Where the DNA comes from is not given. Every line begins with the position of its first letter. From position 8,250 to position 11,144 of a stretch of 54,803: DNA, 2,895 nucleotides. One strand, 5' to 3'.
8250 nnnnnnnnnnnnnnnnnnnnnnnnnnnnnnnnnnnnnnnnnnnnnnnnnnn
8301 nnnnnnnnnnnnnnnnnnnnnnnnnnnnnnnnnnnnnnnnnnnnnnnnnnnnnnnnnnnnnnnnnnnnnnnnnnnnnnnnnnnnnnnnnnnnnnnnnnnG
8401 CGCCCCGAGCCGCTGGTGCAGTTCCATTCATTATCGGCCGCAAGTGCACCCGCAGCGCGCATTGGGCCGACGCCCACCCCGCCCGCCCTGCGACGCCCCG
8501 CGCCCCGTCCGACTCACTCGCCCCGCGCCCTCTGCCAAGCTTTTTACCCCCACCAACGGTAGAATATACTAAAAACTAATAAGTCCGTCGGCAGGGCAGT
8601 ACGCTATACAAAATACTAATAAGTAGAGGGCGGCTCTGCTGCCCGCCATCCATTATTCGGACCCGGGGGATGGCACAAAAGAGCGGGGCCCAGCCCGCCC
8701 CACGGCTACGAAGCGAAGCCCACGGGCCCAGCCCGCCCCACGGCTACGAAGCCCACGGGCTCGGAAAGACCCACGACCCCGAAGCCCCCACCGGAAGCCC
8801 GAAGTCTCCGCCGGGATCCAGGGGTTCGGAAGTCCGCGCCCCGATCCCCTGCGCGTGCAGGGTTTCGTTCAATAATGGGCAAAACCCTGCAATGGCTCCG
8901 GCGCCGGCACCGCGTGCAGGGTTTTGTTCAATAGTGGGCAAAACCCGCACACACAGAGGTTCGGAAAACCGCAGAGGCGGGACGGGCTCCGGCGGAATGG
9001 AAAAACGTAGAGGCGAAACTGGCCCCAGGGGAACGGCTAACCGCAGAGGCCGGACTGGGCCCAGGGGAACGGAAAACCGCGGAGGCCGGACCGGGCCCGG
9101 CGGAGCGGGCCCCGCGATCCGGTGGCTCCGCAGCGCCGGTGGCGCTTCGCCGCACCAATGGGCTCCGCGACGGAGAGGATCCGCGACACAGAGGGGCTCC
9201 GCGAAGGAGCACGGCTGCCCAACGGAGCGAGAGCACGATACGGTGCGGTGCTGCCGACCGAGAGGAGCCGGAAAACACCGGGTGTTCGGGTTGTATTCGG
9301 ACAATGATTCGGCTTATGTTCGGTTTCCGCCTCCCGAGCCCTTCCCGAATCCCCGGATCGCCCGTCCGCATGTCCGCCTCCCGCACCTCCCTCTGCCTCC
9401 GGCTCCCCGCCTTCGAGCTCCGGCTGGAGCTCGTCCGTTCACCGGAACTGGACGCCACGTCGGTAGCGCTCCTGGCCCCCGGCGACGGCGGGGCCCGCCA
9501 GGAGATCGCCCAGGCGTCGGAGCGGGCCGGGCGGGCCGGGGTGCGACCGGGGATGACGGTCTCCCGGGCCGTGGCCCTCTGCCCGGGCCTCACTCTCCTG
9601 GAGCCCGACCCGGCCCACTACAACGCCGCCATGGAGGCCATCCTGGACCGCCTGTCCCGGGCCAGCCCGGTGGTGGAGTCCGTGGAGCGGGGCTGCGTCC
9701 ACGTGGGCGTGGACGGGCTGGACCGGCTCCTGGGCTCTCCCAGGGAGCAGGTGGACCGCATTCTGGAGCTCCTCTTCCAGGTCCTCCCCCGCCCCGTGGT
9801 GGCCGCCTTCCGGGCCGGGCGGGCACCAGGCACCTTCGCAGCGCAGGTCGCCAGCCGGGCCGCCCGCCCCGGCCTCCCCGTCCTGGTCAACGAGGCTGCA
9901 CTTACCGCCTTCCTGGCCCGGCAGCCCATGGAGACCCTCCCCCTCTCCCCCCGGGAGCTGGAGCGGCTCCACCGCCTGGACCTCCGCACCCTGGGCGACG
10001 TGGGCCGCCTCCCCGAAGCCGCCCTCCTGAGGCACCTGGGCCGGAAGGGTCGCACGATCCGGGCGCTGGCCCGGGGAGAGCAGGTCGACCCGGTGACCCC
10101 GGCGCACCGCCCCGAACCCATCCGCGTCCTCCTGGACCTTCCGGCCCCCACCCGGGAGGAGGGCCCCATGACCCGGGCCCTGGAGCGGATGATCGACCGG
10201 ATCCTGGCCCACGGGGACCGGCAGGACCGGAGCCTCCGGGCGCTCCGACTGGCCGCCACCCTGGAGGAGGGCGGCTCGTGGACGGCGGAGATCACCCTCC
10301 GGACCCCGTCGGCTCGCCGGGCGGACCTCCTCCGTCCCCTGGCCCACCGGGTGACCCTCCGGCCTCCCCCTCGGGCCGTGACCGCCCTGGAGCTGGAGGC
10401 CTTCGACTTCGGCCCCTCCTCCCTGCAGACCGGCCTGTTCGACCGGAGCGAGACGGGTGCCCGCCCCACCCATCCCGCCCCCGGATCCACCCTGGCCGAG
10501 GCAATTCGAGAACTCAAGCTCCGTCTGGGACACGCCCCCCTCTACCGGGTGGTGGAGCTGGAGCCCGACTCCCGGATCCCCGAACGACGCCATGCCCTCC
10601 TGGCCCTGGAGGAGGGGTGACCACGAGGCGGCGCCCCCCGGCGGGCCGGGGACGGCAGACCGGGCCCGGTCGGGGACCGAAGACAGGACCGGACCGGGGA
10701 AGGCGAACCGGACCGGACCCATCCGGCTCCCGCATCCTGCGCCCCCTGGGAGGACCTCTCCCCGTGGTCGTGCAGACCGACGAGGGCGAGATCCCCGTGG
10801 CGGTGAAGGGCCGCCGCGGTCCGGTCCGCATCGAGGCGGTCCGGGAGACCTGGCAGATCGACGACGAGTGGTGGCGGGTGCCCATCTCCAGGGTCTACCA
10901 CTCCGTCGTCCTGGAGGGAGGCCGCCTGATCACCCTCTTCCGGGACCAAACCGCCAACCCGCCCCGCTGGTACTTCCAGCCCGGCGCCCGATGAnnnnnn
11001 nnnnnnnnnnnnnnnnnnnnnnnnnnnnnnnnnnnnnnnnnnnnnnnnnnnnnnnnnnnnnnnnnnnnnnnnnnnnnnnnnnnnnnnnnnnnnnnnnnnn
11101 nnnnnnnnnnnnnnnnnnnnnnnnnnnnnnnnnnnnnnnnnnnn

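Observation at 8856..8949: Conserved twin-hairpin element present three times in intergenic DNA (8856-8949, 27251-27348 inverted, 31746-31840)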

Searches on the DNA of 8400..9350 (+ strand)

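Call 41: search_rna_families(source=window, start=8400, end=9350, threshold=evalue, max_evalue=10)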
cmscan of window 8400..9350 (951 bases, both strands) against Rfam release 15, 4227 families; matches with E-value up to 10: 7.
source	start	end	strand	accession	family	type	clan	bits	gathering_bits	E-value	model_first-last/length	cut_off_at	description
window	8853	8954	+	RF01917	MIR2587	Gene; miRNA;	-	25.3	75.5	0.018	1-94/94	no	MIR2587 microRNA precursor family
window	8879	8927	+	RF04187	MIR862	Gene; miRNA;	-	19.3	100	0.58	1-110/110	no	MIR862 microRNA precursor family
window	8551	8593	-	RF04039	mir-2242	Gene; miRNA;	-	16.3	70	2.4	1-95/95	no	mir-2242 microRNA precursor family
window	8858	8948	-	RF03857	mir-3129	Gene; miRNA;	-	16.1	90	4.5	1-82/82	no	mir-3129 microRNA precursor family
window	8852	8951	+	RF03640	mir-3747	Gene; miRNA;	-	16.1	63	4.8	1-67/67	no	mir-3747 microRNA precursor family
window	8497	8611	+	RF01986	ZEB2_AS1_3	Gene; lncRNA;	-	15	55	1.7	1-100/100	no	ZEB2 antisense RNA 1 conserved region 3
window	8839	8931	-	RF00512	Leu_leader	Cis-reg; leader;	-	13.6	50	9.4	1-148/148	no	Leucine operon leader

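Call 85: search_dna_similar(query=window:8811-8960:+, collection=plasmids, mode=distant, max_evalue=1, max_rows=30)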
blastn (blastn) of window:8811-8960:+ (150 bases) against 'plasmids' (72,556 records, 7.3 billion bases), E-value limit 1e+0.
No match.

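Call 86: search_dna_similar(query=window:8811-8960:+, collection=phages, mode=distant, max_evalue=10, max_rows=20)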
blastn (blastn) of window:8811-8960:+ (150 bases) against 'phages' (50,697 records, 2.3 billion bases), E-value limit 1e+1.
Records with a match: 16; places in all: 16; records where one place covers at least 80% of the query: 0.
Best place of each record, by identity: 95-99% 5; 90-95% 4; 80-90% 7.
By first word of the organism name: Gordonia 6; Mycobacterium 5; Caulobacter 4; Aeromonaas 1.
By host as written in the record: Mycobacterium smegmatis mc2 155 5; Gordonia terrae 3612 3; Gordonia terrae strain CON34 2; Caulobacter crescentus 2; Caulobacter vibrioides CB15 2; Aeromonas veronii 1; Gordonia terrae CAG3 1.
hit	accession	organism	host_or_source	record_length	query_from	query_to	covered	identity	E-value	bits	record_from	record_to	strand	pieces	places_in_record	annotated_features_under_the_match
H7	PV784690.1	Aeromonaas phage AeroV_348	Aeromonas veronii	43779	84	112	19%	86.2%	6e+0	36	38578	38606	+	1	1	virion-associated protein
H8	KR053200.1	Gordonia phage GTE6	Gordonia terrae strain CON34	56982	76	102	18%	88.9%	6e+0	37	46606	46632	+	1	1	hypothetical protein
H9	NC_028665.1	Gordonia phage GTE6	Gordonia terrae strain CON34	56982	76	102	18%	88.9%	6e+0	37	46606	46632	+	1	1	hypothetical protein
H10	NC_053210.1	Gordonia phage Dexdert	Gordonia terrae 3612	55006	76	102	18%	88.9%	6e+0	37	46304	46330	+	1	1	63: RuvC-like resolvase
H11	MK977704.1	Gordonia Terrae phage RoadKill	Gordonia terrae CAG3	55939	76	102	18%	88.9%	6e+0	37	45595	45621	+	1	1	59: RuvC-like resolvase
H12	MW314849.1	Gordonia phage Dexdert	Gordonia terrae 3612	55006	76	102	18%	88.9%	6e+0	37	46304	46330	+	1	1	63: RuvC-like resolvase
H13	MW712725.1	Gordonia phage EdmundFerry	Gordonia terrae 3612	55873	76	102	18%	88.9%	6e+0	37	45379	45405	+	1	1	59: RuvC-like resolvase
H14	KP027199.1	Mycobacterium phage Keshu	Mycobacterium smegmatis mc2 155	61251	84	107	16%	91.7%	6e+0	36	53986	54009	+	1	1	85: hypothetical protein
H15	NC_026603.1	Mycobacterium phage Keshu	Mycobacterium smegmatis mc2 155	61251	84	107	16%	91.7%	6e+0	36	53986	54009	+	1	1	85: hypothetical protein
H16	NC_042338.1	Mycobacterium phage MacnCheese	Mycobacterium smegmatis mc2 155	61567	84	107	16%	91.7%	6e+0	36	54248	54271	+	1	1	84: hypothetical protein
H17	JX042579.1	Mycobacterium phage MacnCheese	Mycobacterium smegmatis mc2 155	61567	84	107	16%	91.7%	6e+0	36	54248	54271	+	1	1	84: hypothetical protein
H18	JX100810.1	Caulobacter phage CcrColossus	Caulobacter crescentus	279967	85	106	15%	95.5%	6e+0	37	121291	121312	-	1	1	hypothetical protein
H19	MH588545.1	Caulobacter phage CcrPW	Caulobacter vibrioides CB15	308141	85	106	15%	95.5%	6e+0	37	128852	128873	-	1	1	polyribonucleotide nucleotidyltransferase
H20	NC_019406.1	Caulobacter phage CcrColossus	Caulobacter crescentus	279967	85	106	15%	95.5%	6e+0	37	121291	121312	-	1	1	nucleotidyltransferase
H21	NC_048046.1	Caulobacter phage CcrPW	Caulobacter vibrioides CB15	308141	85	106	15%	95.5%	6e+0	37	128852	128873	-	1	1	nucleotidyltransferase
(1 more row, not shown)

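Call 87: search_dna_similar(query=window:8540-8640:+, collection=plasmids, mode=distant, max_evalue=10, max_rows=20)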
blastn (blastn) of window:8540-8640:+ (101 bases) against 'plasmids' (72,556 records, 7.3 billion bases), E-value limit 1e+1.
Records with a match: 1; places in all: 1; records where one place covers at least 80% of the query: 0.
Best place of each record, by identity: 80-90% 1.
By first word of the organism name: Legionella 1.
By predicted mobility (MOB-suite, as given by PLSDB): mobilizable 1.
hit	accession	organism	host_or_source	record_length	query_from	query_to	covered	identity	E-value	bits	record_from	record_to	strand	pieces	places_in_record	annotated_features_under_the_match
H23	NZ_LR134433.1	Legionella adelaidensis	environmental,Cooling tower water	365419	3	33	31%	87.1%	8e-1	39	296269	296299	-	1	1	exo-alpha-sialidase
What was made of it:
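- Tried and rejected: blastn of the module and of the AT boxes against plasmids and phages found nothing meaningful (calls 85-87).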

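Call 93: build_rna_model(alignment_id=A4, structure=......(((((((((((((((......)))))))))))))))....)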
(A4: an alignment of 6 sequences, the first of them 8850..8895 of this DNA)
Model R1 built from alignment A4 (6 sequences, 46 columns); structure: as given.
model positions 46; base pairs 15; branch points 0; effective number of sequences 6; information 1.009 bits per position. Calibrated on 0.2 Mb of random sequence (short: E-values are rough).
structure used (alignment columns):
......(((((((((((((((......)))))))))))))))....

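Call 94: search_with_rna_model(model_id=R1, sources=[window, L014, L015, L016, L017, L018, L019, L020, L021, L026, L029, L053, L055, L056, L022, L023], max_evalue=10)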
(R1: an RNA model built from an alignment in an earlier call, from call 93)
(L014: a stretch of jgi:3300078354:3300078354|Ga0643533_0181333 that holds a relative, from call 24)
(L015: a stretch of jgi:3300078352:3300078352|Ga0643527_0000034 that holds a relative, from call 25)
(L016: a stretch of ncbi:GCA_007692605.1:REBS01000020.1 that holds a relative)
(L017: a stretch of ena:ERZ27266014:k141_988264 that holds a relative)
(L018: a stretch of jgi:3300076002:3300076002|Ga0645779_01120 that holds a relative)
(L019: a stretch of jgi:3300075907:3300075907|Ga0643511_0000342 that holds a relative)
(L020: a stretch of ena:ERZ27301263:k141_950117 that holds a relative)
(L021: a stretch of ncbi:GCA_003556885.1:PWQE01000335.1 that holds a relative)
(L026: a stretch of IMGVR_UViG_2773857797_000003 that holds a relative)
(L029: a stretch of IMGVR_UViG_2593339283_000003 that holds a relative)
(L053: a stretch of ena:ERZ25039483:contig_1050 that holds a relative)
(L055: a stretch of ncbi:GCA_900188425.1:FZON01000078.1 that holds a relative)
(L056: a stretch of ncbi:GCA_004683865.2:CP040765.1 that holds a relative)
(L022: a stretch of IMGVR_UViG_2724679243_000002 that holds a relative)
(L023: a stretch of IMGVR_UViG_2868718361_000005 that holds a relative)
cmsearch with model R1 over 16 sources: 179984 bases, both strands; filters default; matches with E-value up to 10: 18.
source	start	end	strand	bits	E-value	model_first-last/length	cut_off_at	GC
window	8850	8895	+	66.8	6.7e-14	1-46/46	no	0.52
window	8909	8954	+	61.5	1.4e-12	1-46/46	no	0.54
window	31740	31785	+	61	1.8e-12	1-46/46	no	0.46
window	31800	31845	+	59.6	4.1e-12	1-46/46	no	0.5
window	27309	27354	-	58.9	6.1e-12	1-46/46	no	0.5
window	27249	27294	-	50.9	6e-10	1-46/46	no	0.5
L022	8854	8923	-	22.3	0.0084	1-46/46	no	0.6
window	8856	8891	-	20.6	0.023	7-42/46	no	0.47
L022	8633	8694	-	20.2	0.029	1-46/46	no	0.63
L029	229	274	-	20.1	0.029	1-46/46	no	0.48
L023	2054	2098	+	18.5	0.076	1-46/46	no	0.53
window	8911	8955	-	17.9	0.11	1-46/46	no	0.53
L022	8852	8900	+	16.9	0.19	1-46/46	no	0.51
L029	233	268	+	16.7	0.21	7-42/46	no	0.5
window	31746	31781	-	15.5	0.43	7-42/46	no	0.44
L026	6154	6191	-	14.6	0.72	7-44/46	no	0.47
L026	6156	6193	+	14.6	0.73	7-44/46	no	0.47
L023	2060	2094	-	13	1.8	7-42/46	no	0.57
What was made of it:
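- My covariance model scores the IS hairpins at only E 0.03 to 0.7 (call 94).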

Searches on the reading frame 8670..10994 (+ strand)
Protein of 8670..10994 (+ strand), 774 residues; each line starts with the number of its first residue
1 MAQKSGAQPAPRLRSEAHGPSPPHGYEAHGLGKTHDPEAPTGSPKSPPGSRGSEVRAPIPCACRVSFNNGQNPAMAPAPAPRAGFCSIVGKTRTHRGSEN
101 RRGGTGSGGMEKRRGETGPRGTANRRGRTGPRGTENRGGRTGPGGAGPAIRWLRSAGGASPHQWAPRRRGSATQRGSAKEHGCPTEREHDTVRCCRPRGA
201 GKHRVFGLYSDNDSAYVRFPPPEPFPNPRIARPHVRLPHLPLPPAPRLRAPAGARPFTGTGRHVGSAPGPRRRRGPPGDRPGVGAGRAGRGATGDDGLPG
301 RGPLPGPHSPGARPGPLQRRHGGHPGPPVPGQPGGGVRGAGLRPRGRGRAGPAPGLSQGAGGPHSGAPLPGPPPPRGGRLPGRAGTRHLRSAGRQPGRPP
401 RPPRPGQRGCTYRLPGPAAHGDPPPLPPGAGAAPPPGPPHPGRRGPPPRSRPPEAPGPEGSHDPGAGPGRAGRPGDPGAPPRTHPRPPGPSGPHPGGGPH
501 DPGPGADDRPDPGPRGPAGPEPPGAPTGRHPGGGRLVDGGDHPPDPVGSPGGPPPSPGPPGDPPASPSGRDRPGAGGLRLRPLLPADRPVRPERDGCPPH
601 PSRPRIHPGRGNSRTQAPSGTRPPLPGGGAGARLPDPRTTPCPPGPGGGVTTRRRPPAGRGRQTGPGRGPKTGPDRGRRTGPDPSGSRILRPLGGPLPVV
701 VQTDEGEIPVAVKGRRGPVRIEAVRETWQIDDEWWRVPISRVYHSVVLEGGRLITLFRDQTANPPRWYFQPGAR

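Call 8: search_protein_families(library=pfam, proteins=[window:8670-10994:+])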
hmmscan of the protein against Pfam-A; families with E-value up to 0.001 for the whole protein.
window:8670-10994:+ (774 aa): 0 families

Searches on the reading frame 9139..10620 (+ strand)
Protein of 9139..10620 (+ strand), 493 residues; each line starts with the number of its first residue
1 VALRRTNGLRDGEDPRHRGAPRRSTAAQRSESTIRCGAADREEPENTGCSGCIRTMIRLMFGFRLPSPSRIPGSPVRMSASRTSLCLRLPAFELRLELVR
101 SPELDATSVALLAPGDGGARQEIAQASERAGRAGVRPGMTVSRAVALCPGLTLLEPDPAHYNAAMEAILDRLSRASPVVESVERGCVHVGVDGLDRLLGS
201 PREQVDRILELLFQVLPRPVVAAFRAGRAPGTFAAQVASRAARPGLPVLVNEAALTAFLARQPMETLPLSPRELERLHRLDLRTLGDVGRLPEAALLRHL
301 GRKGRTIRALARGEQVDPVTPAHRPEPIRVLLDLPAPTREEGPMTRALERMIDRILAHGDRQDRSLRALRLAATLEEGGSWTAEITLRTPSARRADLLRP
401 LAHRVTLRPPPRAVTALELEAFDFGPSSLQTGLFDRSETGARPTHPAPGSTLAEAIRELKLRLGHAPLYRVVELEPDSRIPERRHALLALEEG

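Call 18: search_protein_families(library=pfam, proteins=[window:9139-10620:+], max_evalue=0.01)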
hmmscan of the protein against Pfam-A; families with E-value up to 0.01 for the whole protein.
window:9139-10620:+ (493 aa): 1 family
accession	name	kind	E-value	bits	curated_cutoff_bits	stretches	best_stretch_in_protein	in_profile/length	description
PF00817.25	IMS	-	7.1e-14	52.4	23.2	1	90-239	4-147/148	impB/mucB/samB family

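Call 22: find_homologous_proteins(query=window:9139-10620:+)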
Query window:9139-10620:+ (493 aa): 531 proteins with E <= 0.001 among 8000 candidates; the best 120 are listed.
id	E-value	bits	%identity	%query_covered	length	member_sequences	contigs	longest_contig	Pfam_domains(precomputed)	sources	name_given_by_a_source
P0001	6.1e-273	924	100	89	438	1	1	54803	PF00817.26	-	-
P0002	2.3e-161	556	67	84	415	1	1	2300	PF00817.26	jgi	jgi:protein ImuB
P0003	4.8e-154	532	63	85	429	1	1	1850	PF00817.26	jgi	jgi:protein ImuB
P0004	1.1e-153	531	60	89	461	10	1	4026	PF00817.26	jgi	jgi:protein ImuB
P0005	2.5e-150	520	64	84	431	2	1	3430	PF00817.26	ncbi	-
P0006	2.1e-147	510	62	83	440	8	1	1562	PF00817.26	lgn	-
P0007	3.9e-147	509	61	84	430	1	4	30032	PF00817.26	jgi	jgi:protein ImuB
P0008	7.2e-147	508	62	83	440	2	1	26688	PF00817.26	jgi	jgi:protein ImuB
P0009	1.3e-146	508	62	84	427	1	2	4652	PF00817.26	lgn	-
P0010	1.4e-145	504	61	83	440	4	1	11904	PF00817.26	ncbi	-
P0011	4.4e-145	503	62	84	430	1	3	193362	PF00817.26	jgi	jgi:protein ImuB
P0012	1.2e-144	501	60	84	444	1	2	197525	PF00817.26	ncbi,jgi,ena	jgi:nucleotidyltransferase/DNA polymerase involved in DNA repair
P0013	1.2e-144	501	62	83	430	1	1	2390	PF00817.26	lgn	-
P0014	2.3e-143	497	61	85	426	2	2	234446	PF00817.26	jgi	jgi:protein ImuB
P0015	2.6e-143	497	60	85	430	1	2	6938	PF00817.26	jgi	jgi:protein ImuB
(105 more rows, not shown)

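Call 24: find_encoding_contigs(protein=P0002, flank=10000, max_places=3)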
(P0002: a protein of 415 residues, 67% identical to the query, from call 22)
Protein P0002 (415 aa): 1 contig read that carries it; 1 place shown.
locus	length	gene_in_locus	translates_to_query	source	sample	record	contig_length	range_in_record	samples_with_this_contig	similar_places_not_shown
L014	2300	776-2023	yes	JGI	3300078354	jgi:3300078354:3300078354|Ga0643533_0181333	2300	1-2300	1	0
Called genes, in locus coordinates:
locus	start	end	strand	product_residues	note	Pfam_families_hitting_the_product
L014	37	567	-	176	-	-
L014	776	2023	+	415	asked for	PF00817:IMS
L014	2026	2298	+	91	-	?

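Call 25: find_encoding_contigs(protein=P0011, flank=10000, max_places=3)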
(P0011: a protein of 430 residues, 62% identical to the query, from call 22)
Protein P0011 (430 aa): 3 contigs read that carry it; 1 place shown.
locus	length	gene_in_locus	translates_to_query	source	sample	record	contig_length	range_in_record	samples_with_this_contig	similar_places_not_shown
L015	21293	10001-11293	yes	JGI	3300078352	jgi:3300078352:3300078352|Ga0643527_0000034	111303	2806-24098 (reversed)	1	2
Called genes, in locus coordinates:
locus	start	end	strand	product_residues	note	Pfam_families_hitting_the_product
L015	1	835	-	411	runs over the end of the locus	PF00180:Iso_dh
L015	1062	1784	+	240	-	PF00106:adh_short, PF01370:Epimerase (weak), PF08659:KR (weak), PF16363:GDP_Man_Dehyd (weak), PF13561:adh_short_C2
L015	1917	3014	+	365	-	PF01547:SBP_bac_1, PF13416:SBP_bac_8, PF13531:SBP_bac_11, PF13343:SBP_bac_6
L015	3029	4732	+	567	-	PF00528:BPD_transp_1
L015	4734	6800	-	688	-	PF01590:GAF (faint), PF02518:HATPase_c, PF00072:Response_reg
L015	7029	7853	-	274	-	PF12697:Abhydrolase_6 (weak), PF12146:Hydrolase_4, PF00561:Abhydrolase_1, PF12695:Abhydrolase_5 (faint)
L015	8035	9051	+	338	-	-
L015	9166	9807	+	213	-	PF00440:TetR_N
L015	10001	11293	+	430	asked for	PF00817:IMS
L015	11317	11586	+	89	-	-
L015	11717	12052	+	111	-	PF01329:Pterin_4a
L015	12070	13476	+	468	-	PF04055:Radical_SAM (weak)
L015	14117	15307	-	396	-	-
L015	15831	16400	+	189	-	PF01042:Ribonuc_L-PSP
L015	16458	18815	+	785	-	PF00246:Peptidase_M14, PF14258:DUF4350 (faint)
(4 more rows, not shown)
